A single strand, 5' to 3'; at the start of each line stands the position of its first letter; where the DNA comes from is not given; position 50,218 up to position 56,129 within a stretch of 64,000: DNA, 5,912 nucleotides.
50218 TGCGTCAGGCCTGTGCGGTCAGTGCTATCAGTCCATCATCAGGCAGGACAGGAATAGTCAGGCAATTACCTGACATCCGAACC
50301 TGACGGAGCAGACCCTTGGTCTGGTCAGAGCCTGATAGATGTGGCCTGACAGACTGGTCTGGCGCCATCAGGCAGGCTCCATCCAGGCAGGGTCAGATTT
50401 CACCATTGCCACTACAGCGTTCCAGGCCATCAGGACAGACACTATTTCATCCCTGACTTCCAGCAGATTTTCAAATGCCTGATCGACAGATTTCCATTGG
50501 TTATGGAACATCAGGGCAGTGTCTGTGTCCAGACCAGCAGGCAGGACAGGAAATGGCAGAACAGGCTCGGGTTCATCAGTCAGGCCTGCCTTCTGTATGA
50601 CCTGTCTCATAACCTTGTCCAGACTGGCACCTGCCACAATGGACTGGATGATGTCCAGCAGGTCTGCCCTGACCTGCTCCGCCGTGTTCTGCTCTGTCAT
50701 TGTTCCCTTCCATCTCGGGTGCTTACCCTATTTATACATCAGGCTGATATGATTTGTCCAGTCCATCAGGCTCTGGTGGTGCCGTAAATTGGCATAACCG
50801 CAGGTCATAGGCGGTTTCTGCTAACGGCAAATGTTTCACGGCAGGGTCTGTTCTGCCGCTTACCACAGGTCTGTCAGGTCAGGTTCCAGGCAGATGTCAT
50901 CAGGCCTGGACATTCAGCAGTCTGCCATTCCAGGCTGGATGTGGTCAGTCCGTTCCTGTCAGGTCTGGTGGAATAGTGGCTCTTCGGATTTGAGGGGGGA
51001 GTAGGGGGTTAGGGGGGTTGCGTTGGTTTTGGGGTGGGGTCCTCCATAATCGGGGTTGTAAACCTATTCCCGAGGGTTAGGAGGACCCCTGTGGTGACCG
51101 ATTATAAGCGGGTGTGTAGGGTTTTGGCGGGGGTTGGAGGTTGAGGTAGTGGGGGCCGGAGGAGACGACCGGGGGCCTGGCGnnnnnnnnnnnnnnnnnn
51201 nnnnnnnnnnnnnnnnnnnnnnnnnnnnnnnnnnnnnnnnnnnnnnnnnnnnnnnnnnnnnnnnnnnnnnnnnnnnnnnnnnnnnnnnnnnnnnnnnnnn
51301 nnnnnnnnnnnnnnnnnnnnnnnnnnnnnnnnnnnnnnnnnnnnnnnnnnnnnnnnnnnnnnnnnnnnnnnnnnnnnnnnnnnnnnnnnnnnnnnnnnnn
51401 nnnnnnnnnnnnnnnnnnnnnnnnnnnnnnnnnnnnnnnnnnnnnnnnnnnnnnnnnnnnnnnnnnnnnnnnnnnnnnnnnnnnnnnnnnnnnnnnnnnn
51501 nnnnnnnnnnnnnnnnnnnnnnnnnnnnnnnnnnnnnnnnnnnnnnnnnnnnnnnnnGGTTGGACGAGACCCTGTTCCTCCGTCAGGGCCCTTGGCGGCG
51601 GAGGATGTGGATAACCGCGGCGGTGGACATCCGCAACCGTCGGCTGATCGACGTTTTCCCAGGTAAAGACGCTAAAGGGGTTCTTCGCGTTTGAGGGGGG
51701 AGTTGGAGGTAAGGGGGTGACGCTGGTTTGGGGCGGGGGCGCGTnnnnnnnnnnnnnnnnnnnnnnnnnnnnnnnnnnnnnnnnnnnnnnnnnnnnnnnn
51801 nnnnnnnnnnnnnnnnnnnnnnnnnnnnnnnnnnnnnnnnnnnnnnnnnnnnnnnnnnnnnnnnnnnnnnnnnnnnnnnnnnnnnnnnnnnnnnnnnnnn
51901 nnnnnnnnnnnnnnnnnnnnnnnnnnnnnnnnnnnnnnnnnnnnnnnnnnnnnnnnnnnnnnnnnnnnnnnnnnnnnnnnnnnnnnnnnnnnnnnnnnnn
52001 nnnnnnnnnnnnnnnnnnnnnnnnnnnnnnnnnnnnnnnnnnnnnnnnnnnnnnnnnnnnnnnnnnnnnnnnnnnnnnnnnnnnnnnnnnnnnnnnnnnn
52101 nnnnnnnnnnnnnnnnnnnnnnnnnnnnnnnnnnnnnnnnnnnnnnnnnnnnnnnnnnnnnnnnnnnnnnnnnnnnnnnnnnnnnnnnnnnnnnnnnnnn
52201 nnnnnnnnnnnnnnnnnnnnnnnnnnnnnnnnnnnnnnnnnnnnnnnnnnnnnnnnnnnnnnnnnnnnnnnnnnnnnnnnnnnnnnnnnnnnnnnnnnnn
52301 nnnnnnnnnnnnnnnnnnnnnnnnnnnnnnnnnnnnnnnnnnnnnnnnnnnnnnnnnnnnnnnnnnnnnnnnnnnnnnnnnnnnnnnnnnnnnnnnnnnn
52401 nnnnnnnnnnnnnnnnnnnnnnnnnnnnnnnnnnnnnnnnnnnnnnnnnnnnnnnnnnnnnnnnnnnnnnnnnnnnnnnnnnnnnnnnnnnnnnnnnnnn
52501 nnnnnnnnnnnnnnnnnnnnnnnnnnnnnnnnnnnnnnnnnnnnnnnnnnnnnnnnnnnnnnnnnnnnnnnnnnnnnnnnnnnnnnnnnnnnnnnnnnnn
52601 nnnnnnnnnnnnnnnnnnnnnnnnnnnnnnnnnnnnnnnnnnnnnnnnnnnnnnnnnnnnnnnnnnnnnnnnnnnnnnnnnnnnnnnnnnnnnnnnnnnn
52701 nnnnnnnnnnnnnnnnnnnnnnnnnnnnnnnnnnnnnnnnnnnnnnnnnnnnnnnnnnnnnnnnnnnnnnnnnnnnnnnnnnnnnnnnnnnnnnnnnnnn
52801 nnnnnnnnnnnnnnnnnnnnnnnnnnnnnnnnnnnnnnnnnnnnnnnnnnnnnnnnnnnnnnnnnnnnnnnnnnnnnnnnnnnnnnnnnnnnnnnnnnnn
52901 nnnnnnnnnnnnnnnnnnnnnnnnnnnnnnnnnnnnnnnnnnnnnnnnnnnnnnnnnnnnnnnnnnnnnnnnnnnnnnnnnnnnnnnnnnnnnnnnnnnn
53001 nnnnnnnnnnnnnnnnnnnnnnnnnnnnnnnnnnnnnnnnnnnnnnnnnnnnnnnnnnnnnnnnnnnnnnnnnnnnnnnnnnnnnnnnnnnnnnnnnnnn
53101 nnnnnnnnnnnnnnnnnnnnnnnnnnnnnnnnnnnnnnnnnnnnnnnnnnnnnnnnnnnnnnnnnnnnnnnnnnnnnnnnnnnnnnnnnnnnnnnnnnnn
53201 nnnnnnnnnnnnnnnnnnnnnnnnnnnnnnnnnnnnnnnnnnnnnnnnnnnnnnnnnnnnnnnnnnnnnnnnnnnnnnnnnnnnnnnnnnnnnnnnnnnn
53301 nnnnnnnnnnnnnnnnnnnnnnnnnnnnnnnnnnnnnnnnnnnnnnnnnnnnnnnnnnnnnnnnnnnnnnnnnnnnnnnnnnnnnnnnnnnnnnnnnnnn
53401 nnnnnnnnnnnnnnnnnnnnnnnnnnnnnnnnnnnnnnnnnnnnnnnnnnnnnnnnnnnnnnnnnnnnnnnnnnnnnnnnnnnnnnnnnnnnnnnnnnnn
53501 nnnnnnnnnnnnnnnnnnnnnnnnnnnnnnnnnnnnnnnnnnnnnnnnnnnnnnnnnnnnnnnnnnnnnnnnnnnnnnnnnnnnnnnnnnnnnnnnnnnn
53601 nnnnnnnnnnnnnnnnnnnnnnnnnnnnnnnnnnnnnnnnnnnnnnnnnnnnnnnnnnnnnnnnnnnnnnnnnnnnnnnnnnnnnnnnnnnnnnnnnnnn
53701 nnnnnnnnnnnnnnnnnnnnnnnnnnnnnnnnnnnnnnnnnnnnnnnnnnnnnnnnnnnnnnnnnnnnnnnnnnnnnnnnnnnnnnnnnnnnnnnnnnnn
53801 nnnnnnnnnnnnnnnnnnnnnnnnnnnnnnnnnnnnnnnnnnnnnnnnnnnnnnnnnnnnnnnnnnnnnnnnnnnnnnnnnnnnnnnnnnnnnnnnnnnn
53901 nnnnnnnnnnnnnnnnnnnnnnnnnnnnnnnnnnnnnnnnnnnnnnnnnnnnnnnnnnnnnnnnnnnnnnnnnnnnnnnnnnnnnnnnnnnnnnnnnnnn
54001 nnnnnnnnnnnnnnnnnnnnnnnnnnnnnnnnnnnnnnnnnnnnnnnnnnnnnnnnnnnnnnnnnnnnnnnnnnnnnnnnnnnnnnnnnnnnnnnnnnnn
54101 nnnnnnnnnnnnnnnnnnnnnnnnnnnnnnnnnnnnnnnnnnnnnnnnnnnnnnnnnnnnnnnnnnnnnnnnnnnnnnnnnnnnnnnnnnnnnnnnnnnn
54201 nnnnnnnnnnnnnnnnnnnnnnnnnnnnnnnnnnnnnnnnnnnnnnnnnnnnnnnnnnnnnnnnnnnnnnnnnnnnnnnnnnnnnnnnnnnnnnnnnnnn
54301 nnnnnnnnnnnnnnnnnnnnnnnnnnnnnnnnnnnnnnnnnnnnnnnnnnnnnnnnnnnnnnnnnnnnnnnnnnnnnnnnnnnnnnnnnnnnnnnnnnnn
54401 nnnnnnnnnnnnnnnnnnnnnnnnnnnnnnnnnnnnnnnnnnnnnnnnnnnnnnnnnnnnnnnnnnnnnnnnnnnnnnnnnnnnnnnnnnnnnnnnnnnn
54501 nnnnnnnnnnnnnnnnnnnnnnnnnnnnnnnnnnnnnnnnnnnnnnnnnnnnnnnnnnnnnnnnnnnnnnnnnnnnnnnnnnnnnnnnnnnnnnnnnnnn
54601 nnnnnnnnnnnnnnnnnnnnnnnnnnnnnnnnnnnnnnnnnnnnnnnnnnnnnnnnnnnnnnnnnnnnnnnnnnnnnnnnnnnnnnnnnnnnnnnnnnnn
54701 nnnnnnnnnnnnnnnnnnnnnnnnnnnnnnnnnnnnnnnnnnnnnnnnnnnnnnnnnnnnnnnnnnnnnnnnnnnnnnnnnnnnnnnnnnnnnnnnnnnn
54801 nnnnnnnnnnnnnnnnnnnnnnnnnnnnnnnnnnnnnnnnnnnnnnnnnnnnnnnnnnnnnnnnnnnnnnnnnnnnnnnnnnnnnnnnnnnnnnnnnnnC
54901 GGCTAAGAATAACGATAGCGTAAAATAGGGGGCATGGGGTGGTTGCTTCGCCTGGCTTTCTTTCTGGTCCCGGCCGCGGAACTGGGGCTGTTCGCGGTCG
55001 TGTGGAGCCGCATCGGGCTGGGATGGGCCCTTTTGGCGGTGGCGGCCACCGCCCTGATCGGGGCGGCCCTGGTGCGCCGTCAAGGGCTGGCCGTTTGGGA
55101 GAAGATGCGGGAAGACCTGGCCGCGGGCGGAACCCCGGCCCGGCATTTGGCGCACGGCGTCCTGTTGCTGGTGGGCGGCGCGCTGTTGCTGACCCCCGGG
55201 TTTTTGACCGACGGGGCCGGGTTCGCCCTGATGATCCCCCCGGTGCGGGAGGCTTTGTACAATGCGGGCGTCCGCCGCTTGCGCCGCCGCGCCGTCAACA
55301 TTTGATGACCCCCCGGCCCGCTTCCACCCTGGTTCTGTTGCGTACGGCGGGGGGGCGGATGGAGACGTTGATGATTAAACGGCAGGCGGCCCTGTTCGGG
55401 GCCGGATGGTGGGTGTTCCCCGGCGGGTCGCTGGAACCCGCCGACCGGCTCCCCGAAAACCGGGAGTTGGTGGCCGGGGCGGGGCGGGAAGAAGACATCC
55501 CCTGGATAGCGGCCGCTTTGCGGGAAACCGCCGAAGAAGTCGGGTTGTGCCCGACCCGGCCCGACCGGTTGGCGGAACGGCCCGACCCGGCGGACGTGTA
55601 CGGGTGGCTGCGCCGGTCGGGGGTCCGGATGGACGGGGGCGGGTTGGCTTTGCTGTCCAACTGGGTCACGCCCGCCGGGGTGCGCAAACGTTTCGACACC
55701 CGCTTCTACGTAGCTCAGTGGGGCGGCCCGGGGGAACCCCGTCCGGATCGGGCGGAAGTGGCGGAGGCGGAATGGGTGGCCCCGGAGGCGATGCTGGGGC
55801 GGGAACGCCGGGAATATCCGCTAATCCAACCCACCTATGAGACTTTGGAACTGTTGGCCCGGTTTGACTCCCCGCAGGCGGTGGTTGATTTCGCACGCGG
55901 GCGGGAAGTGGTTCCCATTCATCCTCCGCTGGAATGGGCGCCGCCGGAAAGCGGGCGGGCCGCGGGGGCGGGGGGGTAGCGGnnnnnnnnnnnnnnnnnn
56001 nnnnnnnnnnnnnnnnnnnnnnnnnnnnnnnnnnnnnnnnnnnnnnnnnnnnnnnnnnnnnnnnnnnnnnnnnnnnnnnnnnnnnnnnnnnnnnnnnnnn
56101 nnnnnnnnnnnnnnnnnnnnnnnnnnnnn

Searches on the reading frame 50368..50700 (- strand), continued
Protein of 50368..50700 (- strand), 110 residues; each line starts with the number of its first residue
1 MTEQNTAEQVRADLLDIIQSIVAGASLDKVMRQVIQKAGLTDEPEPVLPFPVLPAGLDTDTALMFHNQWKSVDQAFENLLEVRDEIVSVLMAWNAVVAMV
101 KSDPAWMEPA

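Call 102: search_protein_families(library=phrogs, max_evalue=0.01, proteins=[window:50368-50700:-, L005:495-1019:+, L005:1019-1696:+, L005:4334-4531:+, L040:886-1257:+, L037:802-1158:+])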
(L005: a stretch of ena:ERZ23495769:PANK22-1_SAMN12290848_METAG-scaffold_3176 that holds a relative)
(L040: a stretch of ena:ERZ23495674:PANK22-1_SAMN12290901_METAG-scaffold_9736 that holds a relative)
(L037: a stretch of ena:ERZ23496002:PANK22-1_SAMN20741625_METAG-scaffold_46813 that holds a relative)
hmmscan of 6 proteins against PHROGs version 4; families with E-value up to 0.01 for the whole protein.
window:50368-50700:- (110 aa): 0 families

L005:495-1019:+ (174 aa): 0 families

L005:1019-1696:+ (225 aa): 3 families
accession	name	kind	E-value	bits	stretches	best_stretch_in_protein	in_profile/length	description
phrog_13481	-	tail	9.1e-05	22.6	1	68-202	143-263/596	tail fiber protein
phrog_35233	-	unknown function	0.00035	21.6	1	118-202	55-127/146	-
phrog_13173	-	tail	0.0079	15.7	0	62-195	104-231/674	tail fiber protein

L005:4334-4531:+ (65 aa): 0 families

L040:886-1257:+ (123 aa): 0 families

L037:802-1158:+ (118 aa): 0 families

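Call 103: search_protein_families(library=ncbifam, max_evalue=0.01, proteins=[window:50368-50700:-, L005:495-1019:+, L005:1019-1696:+, L005:2351-3007:+])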
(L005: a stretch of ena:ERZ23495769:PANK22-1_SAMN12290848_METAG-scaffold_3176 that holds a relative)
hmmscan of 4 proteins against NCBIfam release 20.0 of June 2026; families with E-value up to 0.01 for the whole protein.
window:50368-50700:- (110 aa): 0 families

L005:495-1019:+ (174 aa): 0 families

L005:1019-1696:+ (225 aa): 0 families

L005:2351-3007:+ (218 aa): 0 families

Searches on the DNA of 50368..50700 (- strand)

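Call 68: search_dna_similar(query=L005:1-5150:+, collection=phages, mode=distant, max_evalue=0.001, max_rows=10)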
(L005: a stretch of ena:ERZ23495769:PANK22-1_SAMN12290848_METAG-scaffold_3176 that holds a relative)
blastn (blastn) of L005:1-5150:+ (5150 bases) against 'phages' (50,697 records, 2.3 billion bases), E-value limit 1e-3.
No match.

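Call 69: search_dna_similar(query=L005:1-5150:+, collection=plasmids, mode=distant, max_evalue=0.001, max_rows=10)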
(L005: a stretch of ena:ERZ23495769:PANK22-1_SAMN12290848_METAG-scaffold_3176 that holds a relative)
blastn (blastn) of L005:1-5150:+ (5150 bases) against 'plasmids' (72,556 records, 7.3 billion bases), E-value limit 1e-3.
No match.
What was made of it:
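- On Plasmid or ICE fragment: No match in 72,556 plasmid records (call 69).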

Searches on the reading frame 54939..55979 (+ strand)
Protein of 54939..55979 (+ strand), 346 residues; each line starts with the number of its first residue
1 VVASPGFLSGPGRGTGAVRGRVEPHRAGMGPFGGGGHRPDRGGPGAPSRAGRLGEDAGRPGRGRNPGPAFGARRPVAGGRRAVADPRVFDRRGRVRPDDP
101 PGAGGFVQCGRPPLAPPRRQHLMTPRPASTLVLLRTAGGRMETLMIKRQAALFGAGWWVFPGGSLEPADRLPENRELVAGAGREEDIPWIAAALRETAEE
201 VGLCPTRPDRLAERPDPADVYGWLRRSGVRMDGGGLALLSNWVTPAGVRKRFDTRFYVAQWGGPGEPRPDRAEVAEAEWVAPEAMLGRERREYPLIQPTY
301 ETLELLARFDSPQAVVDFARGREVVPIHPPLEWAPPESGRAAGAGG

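Call 51: search_protein_families(library=pfam, max_evalue=0.001, proteins=[window:54939-55979:+])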
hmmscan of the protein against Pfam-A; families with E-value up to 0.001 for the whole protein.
window:54939-55979:+ (346 aa): 1 family
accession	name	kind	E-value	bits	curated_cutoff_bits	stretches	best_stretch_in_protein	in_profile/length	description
PF00293.34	NUDIX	-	5.6e-10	39.8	21.1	1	126-288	2-119/134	NUDIX domain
